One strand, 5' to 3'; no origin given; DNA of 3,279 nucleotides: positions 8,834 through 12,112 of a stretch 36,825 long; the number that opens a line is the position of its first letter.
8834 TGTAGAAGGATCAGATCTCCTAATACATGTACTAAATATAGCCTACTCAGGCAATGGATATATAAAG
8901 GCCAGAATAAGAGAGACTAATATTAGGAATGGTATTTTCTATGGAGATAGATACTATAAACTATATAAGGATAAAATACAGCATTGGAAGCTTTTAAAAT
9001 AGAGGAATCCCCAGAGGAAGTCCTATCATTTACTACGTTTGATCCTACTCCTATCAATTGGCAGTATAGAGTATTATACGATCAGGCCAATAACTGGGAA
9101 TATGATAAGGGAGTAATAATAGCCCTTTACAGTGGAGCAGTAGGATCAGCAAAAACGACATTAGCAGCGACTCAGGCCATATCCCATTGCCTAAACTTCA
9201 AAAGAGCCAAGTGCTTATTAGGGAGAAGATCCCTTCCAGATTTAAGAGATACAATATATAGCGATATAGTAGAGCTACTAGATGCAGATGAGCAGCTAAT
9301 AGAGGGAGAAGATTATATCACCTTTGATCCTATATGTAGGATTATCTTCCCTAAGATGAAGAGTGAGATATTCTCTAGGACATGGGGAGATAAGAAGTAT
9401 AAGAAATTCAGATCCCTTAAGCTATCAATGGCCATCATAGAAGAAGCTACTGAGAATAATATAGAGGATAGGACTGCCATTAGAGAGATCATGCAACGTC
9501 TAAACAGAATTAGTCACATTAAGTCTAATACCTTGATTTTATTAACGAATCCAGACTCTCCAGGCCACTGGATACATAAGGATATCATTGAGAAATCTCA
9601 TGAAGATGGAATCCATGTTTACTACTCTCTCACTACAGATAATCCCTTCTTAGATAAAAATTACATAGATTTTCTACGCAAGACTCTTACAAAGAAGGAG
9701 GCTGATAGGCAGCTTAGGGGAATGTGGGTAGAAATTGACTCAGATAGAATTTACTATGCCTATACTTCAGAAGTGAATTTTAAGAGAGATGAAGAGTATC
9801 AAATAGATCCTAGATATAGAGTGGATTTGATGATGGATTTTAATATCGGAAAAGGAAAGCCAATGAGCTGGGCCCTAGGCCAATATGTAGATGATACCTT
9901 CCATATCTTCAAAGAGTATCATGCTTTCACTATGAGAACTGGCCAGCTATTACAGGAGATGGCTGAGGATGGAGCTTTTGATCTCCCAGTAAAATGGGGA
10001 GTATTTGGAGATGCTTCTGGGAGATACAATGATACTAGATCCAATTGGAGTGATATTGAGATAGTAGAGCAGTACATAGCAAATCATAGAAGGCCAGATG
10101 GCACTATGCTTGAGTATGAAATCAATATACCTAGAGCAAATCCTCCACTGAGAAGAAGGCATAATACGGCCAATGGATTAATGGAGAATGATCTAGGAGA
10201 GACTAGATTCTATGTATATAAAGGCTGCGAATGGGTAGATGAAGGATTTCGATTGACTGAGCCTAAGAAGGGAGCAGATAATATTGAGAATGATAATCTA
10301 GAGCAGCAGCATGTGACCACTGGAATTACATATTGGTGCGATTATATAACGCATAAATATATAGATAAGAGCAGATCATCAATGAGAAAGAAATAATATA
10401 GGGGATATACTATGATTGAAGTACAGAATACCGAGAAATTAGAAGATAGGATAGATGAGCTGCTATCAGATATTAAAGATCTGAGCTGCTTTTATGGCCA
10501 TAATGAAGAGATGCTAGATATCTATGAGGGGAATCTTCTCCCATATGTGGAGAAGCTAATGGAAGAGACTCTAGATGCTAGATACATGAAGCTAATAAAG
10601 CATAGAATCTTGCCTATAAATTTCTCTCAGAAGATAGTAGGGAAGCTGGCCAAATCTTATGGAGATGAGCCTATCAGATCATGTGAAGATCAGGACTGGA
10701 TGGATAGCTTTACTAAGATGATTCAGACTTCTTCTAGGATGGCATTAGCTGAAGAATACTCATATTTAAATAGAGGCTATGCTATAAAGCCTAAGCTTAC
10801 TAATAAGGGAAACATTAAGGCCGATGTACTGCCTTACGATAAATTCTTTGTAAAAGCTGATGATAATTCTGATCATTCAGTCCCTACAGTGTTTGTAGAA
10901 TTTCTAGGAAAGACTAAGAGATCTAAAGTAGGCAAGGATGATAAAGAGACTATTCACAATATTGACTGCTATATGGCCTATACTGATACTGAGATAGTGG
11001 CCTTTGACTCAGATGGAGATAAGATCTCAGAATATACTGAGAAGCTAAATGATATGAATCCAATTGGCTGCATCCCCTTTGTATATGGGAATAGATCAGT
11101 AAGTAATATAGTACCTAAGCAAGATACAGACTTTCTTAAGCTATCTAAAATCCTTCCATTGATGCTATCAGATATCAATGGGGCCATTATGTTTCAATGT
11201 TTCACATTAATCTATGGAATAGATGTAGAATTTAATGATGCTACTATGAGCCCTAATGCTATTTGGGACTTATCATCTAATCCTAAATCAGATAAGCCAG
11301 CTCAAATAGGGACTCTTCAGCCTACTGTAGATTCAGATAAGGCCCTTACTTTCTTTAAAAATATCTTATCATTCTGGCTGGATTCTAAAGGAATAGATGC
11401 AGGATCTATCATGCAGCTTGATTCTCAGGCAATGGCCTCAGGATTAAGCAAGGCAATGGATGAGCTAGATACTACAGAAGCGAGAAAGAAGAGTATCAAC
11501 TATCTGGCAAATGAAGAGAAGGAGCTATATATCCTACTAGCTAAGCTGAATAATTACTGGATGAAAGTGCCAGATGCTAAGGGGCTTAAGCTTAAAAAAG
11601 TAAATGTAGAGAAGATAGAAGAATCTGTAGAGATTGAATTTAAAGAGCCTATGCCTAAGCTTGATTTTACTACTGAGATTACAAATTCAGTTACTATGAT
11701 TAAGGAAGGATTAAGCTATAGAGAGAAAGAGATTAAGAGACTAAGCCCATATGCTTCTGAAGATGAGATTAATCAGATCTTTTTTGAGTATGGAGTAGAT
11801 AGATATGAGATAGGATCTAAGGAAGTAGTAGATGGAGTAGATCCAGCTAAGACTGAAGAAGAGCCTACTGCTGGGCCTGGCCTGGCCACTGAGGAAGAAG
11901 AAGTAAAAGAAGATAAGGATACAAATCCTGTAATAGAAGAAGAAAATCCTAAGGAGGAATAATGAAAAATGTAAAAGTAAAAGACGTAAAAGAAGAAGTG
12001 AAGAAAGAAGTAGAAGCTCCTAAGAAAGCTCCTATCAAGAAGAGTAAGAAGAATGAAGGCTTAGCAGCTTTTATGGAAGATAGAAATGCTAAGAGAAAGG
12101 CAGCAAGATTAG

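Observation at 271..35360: Highly iterated 9-bp palindrome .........: 15 exact copies at 13 loci, written into ORFs with otherwise rare codons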

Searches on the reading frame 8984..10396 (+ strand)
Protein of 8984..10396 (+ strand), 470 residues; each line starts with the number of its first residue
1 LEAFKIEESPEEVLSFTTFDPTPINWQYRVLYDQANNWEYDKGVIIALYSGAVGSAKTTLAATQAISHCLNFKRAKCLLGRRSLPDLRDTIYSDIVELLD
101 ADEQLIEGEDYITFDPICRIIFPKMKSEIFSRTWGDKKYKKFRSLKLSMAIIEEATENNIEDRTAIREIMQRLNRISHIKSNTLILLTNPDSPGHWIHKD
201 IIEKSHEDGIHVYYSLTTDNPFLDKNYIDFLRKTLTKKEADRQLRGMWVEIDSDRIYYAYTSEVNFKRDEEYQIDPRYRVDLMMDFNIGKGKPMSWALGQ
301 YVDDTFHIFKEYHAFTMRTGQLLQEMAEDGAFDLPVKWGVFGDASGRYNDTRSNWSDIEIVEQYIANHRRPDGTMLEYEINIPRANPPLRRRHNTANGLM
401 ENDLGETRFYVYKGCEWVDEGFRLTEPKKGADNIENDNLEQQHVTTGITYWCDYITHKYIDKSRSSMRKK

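Call 7: search_protein_families(library=pfam, proteins=[window:8984-10396:+])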
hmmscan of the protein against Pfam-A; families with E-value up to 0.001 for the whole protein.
window:8984-10396:+ (470 aa): 2 families
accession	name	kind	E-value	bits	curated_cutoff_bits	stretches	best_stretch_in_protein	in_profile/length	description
PF04466.19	Terminase_3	-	4e-12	46.6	23.2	1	47-234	5-186/201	Phage terminase large subunit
PF03237.21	Terminase_6N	-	7e-06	26.3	22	1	49-257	2-208/215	Terminase large subunit, T4likevirus-type, N-terminal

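Call 8: search_dna_similar(query=window:8984-10396:+, collection=phages, mode=protein, max_rows=20)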
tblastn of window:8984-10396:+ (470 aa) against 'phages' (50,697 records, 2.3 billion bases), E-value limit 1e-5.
Records with a match: 112; places in all: 112; records where one place covers at least 80% of the query: 37.
Best place of each record, by identity: <60% 112.
By first word of the organism name: Salmonella 42; Vibrio 39; Escherichia 6; Salinibacter 5; Pseudomonas 5; Klebsiella 3; Serratia 3; Enterobacter 2; Sodalis 2; Cyanophage 2; and 3 more.
By host as written in the record: Vibrio parahaemolyticus 13; - 8; Salmonella enterica subsp. enterica serovar Enteritidis PT1 6; Salmonella enterica subsp. enterica serovar Enteritidis 6; Salmonella enterica subsp. enterica serovar Typhimurium 5; Vibrio alginolyticus 4; Salmonella enteritidis 4; Vibrio vulnificus 3; and 44 more.
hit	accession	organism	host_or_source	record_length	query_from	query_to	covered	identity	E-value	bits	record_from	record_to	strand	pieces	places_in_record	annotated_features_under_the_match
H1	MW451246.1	Vibrio phage VP11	Vibrio parahaemolyticus VP11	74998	34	415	81%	24.7%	2e-10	69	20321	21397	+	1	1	record has no annotation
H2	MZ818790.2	Vibrio phage OPA17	Vibrio campbellii HY01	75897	34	415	81%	24.7%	2e-10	69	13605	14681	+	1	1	terminase family protein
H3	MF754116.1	Vibrio phage vB_VpaS_KF6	Vibrio parahaemolyticus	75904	34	415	81%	24.7%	2e-10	69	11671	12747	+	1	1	putative terminase large subunit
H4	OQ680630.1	Vibrio phage PG288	Vibrio parahaemolyticus G855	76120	34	415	81%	24.7%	2e-10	69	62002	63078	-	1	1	terminase family protein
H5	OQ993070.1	Vibrio phage VPy01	Vibrio parahaemolyticus NCCP 13714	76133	34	415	81%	24.7%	2e-10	69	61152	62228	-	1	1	none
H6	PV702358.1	Vibrio phage RZ01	Vibrio natriegens Vmax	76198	34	415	81%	24.7%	2e-10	69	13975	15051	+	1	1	terminase family protein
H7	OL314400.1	Vibrio phage OTA22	Vibrio campbellii HY01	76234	34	415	81%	24.7%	2e-10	69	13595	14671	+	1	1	putative terminase large subunit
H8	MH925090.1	Vibrio phage ValLY_3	Vibrio alginolyticus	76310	34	415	81%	24.7%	2e-10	69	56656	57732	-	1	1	putative terminase large subunit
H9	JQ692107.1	Vibrio phage SSP002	Vibrio vulnificus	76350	34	415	81%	24.7%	2e-10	69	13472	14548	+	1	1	putative terminase large subunit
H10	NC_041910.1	Vibrio phage SSP002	Vibrio vulnificus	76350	34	415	81%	24.7%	2e-10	69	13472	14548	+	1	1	terminase family protein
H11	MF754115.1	Vibrio phage vB_VpaS_KF5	Vibrio parahaemolyticus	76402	34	415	81%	24.7%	2e-10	69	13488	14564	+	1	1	putative terminase large subunit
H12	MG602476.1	Vibrio phage VVP001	Vibrio vulnificus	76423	34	415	81%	24.7%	2e-10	69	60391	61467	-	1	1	putative terminase large subunit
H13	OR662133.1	Vibrio phage vB_VpaS_SD15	sewers samples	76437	34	415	81%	24.7%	2e-10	69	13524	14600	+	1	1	terminase large subunit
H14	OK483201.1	Vibrio phage F23s1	Vibrio parahaemolyticus F23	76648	34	415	81%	24.7%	2e-10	69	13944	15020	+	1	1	putative terminase large subunit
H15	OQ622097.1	Vibrio phage 13KS502A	Vibrio campbellii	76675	34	415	81%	24.7%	2e-10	69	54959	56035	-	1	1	putative terminase large subunit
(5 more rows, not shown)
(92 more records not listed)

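Call 9: find_related_loci(query=window:8984-10396:+, collection=viral_contigs, flank=10000)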
Query window:8984-10396:+ (470 aa) in viral_contigs; peptide patterns used: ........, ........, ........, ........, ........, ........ (x = any residue, [..] = any of these).
4 stretches matched a pattern; 4 encode a relative of the query (tblastn E <= 1e-3); 4 distinct loci.
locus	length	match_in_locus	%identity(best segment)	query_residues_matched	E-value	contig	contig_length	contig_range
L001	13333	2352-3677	43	7-450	1e-112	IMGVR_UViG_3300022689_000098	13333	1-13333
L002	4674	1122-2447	43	7-450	2e-113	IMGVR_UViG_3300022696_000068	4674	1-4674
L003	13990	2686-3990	43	15-450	1e-107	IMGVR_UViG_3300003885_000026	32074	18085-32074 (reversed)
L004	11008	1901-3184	40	17-450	1e-92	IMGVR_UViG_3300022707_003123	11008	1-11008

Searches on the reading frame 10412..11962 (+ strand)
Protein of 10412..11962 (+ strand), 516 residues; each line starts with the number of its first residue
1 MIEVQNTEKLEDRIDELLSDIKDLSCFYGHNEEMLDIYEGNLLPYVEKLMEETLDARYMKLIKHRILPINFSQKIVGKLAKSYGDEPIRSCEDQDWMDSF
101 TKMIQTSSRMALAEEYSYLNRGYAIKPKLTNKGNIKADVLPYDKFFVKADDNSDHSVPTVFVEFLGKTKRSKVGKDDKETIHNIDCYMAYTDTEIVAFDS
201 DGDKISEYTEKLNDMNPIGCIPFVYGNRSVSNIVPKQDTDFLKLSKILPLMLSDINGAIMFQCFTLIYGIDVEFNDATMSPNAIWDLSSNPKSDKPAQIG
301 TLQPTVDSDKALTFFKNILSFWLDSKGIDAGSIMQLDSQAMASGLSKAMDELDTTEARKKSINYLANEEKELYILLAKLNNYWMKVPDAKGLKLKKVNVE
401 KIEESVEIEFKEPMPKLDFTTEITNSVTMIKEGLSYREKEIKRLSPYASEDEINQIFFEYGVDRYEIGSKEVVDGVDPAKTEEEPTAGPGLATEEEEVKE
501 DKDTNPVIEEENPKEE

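Call 7: search_protein_families(library=pfam, proteins=[window:10412-11962:+])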
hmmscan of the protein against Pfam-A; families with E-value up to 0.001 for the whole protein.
window:10412-11962:+ (516 aa): 0 families

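Call 15: find_related_loci(query=window:10412-11962:+, collection=viral_contigs, flank=10000)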
Query window:10412-11962:+ (516 aa) in viral_contigs; peptide patterns used: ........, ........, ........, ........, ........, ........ (x = any residue, [..] = any of these).
81 stretches matched a pattern; 2 encode a relative of the query (tblastn E <= 1e-3); 2 distinct loci.
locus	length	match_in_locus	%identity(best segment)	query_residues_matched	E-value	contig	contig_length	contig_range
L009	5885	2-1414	87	42-516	0e+0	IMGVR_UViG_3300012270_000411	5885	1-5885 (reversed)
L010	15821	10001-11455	71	1-485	0e+0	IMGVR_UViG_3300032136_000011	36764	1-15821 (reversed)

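Call 21: find_related_loci(query=window:10412-11962:+, collection=metagenome_contigs, flank=10000)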
Query window:10412-11962:+ (516 aa) in metagenome_contigs; peptide patterns used: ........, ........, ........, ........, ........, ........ (x = any residue, [..] = any of these).
580 stretches matched a pattern; 8 encode a relative of the query (tblastn E <= 1e-3); 8 distinct loci.
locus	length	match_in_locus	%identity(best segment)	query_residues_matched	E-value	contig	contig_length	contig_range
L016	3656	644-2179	87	1-516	0e+0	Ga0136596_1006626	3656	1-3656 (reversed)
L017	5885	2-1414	87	42-516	0e+0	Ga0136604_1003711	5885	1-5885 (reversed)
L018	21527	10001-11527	77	1-511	0e+0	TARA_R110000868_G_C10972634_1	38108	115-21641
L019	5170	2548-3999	73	1-482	0e+0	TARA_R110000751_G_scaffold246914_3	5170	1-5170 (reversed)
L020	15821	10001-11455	71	1-485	0e+0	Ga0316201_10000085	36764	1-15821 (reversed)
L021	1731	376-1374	79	1-333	0e+0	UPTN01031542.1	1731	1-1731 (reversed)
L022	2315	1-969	74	162-482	4e-167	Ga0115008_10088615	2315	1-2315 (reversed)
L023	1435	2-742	83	226-472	1e-150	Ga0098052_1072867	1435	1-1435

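Call 25: search_dna_similar(query=window:10412-11962:+, collection=phages, mode=protein, max_rows=15)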
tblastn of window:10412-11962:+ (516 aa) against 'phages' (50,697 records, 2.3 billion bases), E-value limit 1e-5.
No match.
